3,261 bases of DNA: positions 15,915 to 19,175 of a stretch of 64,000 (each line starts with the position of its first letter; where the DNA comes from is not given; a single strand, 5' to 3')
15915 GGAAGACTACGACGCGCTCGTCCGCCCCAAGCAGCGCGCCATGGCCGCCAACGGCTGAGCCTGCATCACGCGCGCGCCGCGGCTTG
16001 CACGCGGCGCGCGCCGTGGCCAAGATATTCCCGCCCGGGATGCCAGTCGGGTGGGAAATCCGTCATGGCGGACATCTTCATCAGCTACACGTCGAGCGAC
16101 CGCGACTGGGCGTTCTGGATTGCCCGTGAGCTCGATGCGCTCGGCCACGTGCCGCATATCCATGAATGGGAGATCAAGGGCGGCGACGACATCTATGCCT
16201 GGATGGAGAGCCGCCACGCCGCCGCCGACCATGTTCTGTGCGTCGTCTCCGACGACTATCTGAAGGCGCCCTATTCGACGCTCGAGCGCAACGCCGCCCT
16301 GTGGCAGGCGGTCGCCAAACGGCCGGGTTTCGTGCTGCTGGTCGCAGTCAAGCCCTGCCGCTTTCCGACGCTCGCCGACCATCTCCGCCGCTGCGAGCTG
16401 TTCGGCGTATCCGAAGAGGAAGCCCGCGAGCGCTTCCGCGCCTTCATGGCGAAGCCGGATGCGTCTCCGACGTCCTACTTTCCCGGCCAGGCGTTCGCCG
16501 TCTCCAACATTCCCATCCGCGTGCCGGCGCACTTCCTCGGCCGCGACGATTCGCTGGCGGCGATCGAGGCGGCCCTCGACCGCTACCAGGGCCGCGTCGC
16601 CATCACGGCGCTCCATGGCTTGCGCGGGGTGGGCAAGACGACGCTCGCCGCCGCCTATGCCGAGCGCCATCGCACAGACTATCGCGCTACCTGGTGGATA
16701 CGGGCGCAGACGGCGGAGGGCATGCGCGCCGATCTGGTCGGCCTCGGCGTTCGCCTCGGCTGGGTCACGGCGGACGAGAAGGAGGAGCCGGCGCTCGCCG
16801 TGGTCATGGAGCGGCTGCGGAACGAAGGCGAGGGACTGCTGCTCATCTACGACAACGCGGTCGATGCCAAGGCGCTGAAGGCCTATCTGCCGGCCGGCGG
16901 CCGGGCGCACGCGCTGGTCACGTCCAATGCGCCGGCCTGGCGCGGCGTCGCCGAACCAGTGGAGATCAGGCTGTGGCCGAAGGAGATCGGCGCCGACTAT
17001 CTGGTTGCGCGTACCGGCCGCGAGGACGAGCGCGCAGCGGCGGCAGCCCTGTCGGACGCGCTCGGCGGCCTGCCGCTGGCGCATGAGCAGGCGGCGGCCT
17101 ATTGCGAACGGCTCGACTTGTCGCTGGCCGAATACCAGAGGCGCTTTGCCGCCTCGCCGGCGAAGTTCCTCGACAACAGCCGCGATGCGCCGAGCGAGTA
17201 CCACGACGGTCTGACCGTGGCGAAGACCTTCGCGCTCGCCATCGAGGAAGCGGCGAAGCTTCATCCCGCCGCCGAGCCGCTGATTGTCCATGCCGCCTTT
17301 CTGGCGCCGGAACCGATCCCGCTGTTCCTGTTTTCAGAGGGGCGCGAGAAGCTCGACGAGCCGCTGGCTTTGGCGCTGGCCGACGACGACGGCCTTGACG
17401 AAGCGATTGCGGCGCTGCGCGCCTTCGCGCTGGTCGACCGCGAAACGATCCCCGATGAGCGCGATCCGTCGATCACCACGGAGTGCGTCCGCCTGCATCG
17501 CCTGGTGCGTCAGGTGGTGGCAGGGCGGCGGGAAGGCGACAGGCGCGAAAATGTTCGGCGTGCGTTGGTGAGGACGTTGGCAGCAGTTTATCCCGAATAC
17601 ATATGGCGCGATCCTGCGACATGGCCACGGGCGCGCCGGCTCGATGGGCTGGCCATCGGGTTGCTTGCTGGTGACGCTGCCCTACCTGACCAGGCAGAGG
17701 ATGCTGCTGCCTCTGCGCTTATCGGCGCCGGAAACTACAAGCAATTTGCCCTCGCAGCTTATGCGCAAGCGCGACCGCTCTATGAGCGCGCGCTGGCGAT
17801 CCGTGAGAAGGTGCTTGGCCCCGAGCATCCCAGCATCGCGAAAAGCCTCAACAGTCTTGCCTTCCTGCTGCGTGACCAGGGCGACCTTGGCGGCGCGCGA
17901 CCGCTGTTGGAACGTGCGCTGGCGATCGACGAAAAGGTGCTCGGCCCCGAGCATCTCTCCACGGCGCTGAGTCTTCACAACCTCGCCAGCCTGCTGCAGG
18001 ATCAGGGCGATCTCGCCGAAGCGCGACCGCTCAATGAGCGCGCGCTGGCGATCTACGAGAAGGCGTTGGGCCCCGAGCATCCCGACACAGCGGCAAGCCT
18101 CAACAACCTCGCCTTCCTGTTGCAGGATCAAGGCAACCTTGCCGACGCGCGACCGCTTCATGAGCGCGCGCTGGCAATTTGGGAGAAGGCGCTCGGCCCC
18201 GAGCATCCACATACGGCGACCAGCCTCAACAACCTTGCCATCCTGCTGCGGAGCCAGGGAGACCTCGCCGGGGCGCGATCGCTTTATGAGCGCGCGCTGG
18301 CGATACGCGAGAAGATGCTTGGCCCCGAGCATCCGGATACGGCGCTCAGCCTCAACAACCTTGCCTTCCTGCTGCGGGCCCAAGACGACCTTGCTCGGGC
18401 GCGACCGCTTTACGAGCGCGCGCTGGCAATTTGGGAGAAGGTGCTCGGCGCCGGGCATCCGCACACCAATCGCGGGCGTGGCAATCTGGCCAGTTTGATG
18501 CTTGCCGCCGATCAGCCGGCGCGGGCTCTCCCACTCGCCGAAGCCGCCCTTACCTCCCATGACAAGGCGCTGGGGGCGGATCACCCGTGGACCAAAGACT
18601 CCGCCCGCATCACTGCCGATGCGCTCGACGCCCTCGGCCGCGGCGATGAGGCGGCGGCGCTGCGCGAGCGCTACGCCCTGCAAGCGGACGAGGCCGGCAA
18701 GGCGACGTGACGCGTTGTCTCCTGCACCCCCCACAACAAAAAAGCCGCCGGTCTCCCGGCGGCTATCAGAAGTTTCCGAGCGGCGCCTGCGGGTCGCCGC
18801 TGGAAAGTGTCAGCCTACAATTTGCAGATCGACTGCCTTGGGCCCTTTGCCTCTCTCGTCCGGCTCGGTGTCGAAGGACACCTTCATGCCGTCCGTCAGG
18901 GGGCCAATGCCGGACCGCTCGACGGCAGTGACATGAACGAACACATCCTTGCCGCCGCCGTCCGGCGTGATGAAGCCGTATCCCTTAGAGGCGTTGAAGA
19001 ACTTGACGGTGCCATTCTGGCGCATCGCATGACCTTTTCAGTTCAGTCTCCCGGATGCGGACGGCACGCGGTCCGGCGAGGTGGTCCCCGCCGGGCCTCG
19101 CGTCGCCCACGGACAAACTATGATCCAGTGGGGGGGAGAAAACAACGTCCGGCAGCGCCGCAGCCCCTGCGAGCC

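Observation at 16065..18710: Solitary TIR-NB-ARC-TPR STAND protein wedged between ilvE and cspA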

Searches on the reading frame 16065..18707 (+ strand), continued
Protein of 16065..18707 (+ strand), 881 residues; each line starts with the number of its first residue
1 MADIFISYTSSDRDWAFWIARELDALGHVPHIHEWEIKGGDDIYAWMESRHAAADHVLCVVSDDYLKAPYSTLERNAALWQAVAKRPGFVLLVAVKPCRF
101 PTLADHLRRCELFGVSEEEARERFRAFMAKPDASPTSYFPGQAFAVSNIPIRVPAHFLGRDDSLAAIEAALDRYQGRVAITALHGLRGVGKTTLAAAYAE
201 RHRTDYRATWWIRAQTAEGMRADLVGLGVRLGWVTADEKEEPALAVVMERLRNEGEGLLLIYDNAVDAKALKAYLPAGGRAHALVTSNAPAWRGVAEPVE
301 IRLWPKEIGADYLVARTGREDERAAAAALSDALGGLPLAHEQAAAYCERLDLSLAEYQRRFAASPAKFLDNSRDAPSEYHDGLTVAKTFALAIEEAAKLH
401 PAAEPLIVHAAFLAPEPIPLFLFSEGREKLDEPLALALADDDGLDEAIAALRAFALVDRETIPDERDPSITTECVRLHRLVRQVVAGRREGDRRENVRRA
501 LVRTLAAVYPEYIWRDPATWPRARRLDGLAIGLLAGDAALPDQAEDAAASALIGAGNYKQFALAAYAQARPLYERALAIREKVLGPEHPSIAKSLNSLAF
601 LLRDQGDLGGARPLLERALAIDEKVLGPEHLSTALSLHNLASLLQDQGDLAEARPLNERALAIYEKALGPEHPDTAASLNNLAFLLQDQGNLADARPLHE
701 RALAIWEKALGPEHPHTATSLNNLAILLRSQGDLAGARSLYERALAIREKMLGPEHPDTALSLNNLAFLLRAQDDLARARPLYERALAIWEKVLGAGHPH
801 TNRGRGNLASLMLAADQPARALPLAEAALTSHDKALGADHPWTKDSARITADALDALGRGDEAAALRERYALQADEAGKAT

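Call 60: find_encoding_contigs(protein=P0096, flank=6000, max_places=1)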
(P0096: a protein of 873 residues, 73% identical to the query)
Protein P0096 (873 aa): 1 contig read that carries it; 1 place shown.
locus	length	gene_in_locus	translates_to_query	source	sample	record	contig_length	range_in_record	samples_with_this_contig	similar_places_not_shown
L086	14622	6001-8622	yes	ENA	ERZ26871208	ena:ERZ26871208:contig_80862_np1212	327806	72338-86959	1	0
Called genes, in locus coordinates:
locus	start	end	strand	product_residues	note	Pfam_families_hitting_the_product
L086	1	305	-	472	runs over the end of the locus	PF00224:PK, PF02887:PK_C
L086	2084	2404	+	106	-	PF03466:LysR_substrate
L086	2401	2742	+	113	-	PF03466:LysR_substrate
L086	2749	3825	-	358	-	PF00180:Iso_dh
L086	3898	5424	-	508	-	PF12796:Ank_2 (faint), PF13606:Ank_3 (faint), PF13637:Ank_4 (faint), PF13857:Ank_5 (faint), PF00023:Ank (weak)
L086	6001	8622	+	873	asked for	PF13676:TIR_2, PF13424:TPR_12, PF17874:TPR_MalT, PF24885:TPR_NPHP3, PF13374:TPR_10, PF13424:TPR_12, PF13374:TPR_10, PF13424:TPR_12, +18 more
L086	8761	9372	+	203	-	-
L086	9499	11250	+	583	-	PF13424:TPR_12, PF24885:TPR_NPHP3, PF13374:TPR_10, PF13424:TPR_12, PF13374:TPR_10, PF13424:TPR_12, PF24885:TPR_NPHP3, PF13374:TPR_10, +14 more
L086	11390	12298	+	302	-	PF00903:Glyoxalase (weak), PF18029:Glyoxalase_6 (faint), PF00903:Glyoxalase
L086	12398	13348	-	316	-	PF13676:TIR_2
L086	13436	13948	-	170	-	-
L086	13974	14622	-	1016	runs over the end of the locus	PF13424:TPR_12, PF13424:TPR_12, PF13374:TPR_10, PF13424:TPR_12, PF24885:TPR_NPHP3, PF13424:TPR_12, PF13424:TPR_12, PF12770:CHAT, +12 more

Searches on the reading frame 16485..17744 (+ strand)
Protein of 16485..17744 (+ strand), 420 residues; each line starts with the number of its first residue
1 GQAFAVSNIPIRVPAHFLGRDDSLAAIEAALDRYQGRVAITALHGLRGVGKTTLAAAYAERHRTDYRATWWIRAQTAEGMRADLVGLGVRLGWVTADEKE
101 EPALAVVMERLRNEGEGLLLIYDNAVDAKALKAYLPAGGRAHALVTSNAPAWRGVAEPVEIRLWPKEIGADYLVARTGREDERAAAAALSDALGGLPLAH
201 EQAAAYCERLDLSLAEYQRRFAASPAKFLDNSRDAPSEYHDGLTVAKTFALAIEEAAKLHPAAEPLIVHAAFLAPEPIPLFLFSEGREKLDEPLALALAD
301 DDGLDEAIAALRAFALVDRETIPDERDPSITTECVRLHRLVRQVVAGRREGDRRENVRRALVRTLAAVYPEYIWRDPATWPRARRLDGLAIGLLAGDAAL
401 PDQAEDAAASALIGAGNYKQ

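Call 19: search_solved_structures(query=window:16485-17744:+, max_evalue=1, show_alignments=3)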
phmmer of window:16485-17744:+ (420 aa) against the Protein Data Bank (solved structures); distinct sequences matched with E-value up to 1: 3.
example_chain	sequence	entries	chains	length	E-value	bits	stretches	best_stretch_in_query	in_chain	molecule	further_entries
4bkg_A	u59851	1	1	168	0.061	15.4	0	203-242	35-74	SMALL UBIQUITIN-RELATED MODIFIER 2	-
9ng1_A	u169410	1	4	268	0.13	14.3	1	39-125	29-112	2,3-dihydroxy-2,3-dihydro-p-cumate dehydrogenase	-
1z6t_A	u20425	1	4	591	0.78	11.7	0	9-63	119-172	Apoptotic protease activating factor 1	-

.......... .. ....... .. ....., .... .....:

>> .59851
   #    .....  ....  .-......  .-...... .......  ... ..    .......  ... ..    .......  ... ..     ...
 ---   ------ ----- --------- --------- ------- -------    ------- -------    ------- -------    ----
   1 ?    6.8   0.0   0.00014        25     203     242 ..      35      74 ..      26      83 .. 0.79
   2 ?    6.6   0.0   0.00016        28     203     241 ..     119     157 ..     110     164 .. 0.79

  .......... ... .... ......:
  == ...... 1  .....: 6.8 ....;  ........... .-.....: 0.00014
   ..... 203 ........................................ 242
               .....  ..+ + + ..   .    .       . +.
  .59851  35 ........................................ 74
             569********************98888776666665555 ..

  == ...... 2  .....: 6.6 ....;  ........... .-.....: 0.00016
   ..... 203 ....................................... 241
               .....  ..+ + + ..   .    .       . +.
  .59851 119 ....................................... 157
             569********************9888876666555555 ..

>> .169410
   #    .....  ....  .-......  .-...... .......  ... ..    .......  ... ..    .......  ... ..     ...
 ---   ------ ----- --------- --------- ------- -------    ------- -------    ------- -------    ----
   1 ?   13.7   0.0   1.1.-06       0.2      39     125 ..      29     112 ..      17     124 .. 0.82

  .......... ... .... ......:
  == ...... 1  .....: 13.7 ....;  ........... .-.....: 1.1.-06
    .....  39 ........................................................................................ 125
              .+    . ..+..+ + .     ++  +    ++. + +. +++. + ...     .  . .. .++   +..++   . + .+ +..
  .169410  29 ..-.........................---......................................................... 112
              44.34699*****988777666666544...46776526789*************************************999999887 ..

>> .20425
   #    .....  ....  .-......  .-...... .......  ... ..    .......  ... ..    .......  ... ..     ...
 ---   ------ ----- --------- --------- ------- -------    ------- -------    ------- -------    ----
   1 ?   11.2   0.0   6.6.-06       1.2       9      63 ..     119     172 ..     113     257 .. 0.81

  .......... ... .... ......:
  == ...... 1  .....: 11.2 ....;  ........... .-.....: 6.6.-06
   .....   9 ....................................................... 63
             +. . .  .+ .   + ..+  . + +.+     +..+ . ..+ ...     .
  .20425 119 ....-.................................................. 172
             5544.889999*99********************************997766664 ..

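Call 21: search_protein_families(library=pfam, proteins=[window:16485-17744:+], max_evalue=10)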
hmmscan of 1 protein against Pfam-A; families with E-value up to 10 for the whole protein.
window:16485-17744:+ (420 aa): 10 families
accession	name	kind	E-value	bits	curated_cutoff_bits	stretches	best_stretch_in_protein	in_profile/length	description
PF13191.12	AAA_16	-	8.5e-06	26.8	32.6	1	17-76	2-60/167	AAA ATPase domain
PF25000.1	DUF7779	-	0.0013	19.4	27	1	257-348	4-89/95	Domain of unknown function (DUF7779)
PF00931.28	NB-ARC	-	0.0042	16.8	23.5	1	21-93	2-56/248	NB-ARC domain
PF13401.12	AAA_22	-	0.0065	17.2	27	1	40-65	7-32/130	AAA domain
PF25201.1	nSTAND6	-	0.011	16.2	27.7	1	19-65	3-45/148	Novel STAND NTPase 6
PF10686.14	YAcAr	-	0.011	16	28.2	1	24-67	14-57/66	YspA, cpYpsA-related SLOG family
PF13671.12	AAA_33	-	0.013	16.2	27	1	42-63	3-24/143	AAA domain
PF13173.12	AAA_14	-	0.017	15.5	27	1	40-63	4-27/129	AAA domain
PF01637.24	ATPase_2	-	0.042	14.1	33.2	1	17-76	1-59/225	ATPase domain predominantly from Archaea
PF00004.35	AAA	-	0.29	12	21.2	1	43-62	3-22/131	ATPase family associated with various cellular activities (AAA)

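Call 68: search_solved_structures(query=A3, max_evalue=0.01, show_alignments=3)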
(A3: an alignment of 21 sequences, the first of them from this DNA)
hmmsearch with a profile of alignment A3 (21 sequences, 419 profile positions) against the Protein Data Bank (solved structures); distinct sequences matched with E-value up to 0.01: 29.
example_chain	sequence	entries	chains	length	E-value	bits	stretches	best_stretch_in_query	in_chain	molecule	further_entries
8k60_I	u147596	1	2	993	2.6e-16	62.6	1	7-205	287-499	Regulatory protein AfsR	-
8jke_I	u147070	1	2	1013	1.5e-15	60.1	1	7-205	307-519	Regulatory protein AfsR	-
1z6t_A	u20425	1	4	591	1.7e-09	40.1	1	12-239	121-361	Apoptotic protease activating factor 1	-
9cc8_A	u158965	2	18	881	4.4e-09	38.8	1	16-204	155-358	NLR-required for cell death 4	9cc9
5juy_A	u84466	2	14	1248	9.8e-09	37.6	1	12-239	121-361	Apoptotic protease-activating factor 1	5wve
3jbt_A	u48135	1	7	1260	1e-08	37.6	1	12-239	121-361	Apoptotic protease-activating factor 1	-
3j2t_A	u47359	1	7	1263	1e-08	37.6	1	12-239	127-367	Apoptotic protease-activating factor 1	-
3shf_A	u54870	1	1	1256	1.9e-08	36.7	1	12-239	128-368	Apoptotic peptidase activating factor 1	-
3sfz_A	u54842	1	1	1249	2.5e-08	36.3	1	12-239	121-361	Apoptotic peptidase activating factor 1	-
7jlv_A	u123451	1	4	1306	6.2e-08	35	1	15-212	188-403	Disease resistance protein Roq1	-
7jlu_A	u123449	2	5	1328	6.4e-08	35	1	15-212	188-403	Disease resistance protein Roq1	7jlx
9ri9_B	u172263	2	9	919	3.5e-07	32.5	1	15-204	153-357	NRC3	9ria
6s2p_N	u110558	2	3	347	4.4e-07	32.2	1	18-230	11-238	NRC1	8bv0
9qlv_A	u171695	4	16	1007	2.1e-06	30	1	6-151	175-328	Disease resistance protein ADR2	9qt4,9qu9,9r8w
8zf0_A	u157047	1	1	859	2.9e-05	26.2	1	113-205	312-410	RPW8 domain-containing protein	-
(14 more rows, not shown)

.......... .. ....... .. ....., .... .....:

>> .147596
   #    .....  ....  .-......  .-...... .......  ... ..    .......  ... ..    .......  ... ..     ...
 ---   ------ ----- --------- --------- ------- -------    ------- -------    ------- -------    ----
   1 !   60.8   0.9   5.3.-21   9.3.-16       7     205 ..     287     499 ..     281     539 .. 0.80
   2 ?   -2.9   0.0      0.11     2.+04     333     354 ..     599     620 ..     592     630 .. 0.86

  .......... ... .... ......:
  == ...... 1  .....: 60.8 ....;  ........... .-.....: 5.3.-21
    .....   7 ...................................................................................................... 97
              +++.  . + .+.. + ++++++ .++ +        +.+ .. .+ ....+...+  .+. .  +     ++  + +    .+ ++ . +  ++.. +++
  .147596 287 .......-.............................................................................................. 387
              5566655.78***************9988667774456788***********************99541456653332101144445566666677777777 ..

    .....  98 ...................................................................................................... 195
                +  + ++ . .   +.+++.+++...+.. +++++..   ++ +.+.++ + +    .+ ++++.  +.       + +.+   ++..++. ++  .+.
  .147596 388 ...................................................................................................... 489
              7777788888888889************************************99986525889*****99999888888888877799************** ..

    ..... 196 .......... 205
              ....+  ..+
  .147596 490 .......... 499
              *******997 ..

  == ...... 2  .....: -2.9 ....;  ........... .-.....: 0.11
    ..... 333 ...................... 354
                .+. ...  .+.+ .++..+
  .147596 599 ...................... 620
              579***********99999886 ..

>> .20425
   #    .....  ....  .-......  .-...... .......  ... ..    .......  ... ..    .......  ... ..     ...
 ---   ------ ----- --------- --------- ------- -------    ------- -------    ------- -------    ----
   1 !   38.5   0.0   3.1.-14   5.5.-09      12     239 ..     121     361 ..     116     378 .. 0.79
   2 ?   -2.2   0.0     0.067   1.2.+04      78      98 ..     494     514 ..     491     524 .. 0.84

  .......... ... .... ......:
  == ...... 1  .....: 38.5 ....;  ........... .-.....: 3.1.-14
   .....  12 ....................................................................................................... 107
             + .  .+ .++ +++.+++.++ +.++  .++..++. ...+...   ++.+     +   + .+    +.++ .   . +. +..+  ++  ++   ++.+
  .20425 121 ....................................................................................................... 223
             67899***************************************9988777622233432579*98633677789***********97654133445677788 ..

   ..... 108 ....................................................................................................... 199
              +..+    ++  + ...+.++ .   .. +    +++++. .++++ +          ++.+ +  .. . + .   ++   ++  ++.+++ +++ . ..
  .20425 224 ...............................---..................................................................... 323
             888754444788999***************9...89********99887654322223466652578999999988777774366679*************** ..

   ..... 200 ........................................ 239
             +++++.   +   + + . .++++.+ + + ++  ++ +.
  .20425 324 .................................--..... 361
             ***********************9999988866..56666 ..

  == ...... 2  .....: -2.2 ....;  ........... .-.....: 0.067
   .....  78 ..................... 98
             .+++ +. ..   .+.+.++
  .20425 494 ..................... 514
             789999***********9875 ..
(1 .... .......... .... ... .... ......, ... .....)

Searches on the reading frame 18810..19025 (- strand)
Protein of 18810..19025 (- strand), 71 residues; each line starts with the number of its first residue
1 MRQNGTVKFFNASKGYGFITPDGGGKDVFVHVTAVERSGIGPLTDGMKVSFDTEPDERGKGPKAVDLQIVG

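Call 46: search_protein_families(library=pfam, proteins=[window:18810-19025:-], max_evalue=0.00001)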
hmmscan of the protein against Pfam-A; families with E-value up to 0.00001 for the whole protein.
window:18810-19025:- (71 aa): 1 family
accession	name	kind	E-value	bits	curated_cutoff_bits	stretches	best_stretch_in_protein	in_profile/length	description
PF00313.28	CSD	-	2.8e-21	75.6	27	1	4-68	2-64/66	'Cold-shock' DNA-binding domain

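Call 79: search_protein_families(library=padloc, proteins=[window:18810-19025:-], max_evalue=0.00001)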
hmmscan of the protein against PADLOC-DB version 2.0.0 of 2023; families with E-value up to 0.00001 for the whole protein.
window:18810-19025:- (71 aa): 1 family
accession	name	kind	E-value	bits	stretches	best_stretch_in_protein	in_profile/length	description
PDLC02916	CSD_V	-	9.3e-15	52.3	1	3-69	2-63/64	-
